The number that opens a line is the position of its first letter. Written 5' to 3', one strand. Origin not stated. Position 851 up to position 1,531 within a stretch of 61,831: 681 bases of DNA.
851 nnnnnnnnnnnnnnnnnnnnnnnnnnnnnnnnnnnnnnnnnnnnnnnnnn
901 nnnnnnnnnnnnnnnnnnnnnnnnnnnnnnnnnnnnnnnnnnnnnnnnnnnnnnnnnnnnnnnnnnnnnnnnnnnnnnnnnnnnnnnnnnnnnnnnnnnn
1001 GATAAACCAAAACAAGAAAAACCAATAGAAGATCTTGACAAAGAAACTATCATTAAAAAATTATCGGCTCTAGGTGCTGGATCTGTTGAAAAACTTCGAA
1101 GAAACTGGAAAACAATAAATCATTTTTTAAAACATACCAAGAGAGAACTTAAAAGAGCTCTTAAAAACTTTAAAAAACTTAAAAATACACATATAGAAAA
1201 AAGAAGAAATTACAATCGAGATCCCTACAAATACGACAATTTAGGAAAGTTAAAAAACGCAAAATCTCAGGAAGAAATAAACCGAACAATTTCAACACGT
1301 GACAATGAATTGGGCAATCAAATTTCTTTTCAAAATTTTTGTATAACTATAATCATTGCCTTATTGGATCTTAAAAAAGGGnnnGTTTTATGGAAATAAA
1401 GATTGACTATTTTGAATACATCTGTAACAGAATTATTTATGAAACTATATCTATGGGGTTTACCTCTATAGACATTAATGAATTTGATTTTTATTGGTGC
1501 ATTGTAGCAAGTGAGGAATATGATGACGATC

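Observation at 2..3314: Hint-domain protein followed by three tandem paralogous small ORFs: candidate polymorphic toxin / immunity cassette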

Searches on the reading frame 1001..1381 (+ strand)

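Call 45: search_protein_families(library=pfam, proteins=[window:1001-1381:+], max_evalue=10)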
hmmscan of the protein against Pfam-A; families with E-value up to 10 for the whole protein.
window:1001-1381:+ (127 aa): 3 families
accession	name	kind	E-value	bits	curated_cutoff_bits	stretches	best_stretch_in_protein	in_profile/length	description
PF04415.17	DUF515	-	0.019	13.8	29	1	47-96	56-106/449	Protein of unknown function (DUF515)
PF07464.16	ApoLp-III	-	0.087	13.4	36.3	1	15-59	21-65/146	Apolipophorin-III precursor (apoLp-III)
PF16037.10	DUF4790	-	0.21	12.5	31.5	1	45-63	65-83/93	Domain of unknown function (DUF4790)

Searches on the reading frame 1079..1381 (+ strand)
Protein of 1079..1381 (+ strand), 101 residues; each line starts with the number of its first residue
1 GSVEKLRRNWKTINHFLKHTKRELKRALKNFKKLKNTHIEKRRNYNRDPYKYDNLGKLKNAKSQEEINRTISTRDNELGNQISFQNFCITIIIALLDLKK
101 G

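Call 78: search_solved_structures(query=A10, max_evalue=10, show_alignments=3)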
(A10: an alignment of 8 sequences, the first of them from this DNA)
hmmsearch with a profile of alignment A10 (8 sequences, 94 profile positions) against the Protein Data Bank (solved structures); distinct sequences matched with E-value up to 10: 28.
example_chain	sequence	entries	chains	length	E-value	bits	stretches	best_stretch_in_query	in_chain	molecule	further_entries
2muy_A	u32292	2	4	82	0.085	16.4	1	40-74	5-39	ATP-dependent zinc metalloprotease FtsH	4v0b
6inr_A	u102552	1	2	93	0.14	15.7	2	10-40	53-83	Putative effector, AYWB SAP54-like protein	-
7vhq_A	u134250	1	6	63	0.17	15.4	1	44-74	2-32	ATP-dependent zinc metalloprotease FtsH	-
2etn_A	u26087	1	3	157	0.33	14.5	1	8-76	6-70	anti-cleavage anti-GreA transcription factor Gfh1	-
5j0j_A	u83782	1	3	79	0.42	14.2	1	10-69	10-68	designed protein 2L6HC3_6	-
2ejx_A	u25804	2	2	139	0.45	14.1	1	24-68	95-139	STK_08120 | FATTY ACID-BINDING PROTEIN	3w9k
4d10_C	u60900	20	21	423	0.45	14.1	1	36-77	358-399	COP9 SIGNALOSOME COMPLEX SUBUNIT 3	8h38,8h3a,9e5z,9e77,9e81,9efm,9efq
4d18_C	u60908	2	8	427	0.46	14.1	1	36-77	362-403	COP9 SIGNALOSOME COMPLEX SUBUNIT 3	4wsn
8h3f_C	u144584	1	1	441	0.48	14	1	36-77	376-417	COP9 signalosome complex subunit 3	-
8fbo_A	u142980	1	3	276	0.51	13.9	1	11-68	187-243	KWOCA_102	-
6r7i_C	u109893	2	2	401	0.61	13.7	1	36-76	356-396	COP9 signalosome complex subunit 3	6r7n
6r6h_C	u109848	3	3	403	0.61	13.7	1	36-76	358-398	COP9 signalosome complex subunit 3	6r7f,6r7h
9wus_A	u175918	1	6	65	0.61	13.7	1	46-74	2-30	ATP-dependent zinc metalloprotease FtsH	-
3u1a_A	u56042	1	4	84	0.81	13.3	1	44-83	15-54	smooth muscle tropomyosin alpha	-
8j5k_V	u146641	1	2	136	1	12.9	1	30-73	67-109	PsbV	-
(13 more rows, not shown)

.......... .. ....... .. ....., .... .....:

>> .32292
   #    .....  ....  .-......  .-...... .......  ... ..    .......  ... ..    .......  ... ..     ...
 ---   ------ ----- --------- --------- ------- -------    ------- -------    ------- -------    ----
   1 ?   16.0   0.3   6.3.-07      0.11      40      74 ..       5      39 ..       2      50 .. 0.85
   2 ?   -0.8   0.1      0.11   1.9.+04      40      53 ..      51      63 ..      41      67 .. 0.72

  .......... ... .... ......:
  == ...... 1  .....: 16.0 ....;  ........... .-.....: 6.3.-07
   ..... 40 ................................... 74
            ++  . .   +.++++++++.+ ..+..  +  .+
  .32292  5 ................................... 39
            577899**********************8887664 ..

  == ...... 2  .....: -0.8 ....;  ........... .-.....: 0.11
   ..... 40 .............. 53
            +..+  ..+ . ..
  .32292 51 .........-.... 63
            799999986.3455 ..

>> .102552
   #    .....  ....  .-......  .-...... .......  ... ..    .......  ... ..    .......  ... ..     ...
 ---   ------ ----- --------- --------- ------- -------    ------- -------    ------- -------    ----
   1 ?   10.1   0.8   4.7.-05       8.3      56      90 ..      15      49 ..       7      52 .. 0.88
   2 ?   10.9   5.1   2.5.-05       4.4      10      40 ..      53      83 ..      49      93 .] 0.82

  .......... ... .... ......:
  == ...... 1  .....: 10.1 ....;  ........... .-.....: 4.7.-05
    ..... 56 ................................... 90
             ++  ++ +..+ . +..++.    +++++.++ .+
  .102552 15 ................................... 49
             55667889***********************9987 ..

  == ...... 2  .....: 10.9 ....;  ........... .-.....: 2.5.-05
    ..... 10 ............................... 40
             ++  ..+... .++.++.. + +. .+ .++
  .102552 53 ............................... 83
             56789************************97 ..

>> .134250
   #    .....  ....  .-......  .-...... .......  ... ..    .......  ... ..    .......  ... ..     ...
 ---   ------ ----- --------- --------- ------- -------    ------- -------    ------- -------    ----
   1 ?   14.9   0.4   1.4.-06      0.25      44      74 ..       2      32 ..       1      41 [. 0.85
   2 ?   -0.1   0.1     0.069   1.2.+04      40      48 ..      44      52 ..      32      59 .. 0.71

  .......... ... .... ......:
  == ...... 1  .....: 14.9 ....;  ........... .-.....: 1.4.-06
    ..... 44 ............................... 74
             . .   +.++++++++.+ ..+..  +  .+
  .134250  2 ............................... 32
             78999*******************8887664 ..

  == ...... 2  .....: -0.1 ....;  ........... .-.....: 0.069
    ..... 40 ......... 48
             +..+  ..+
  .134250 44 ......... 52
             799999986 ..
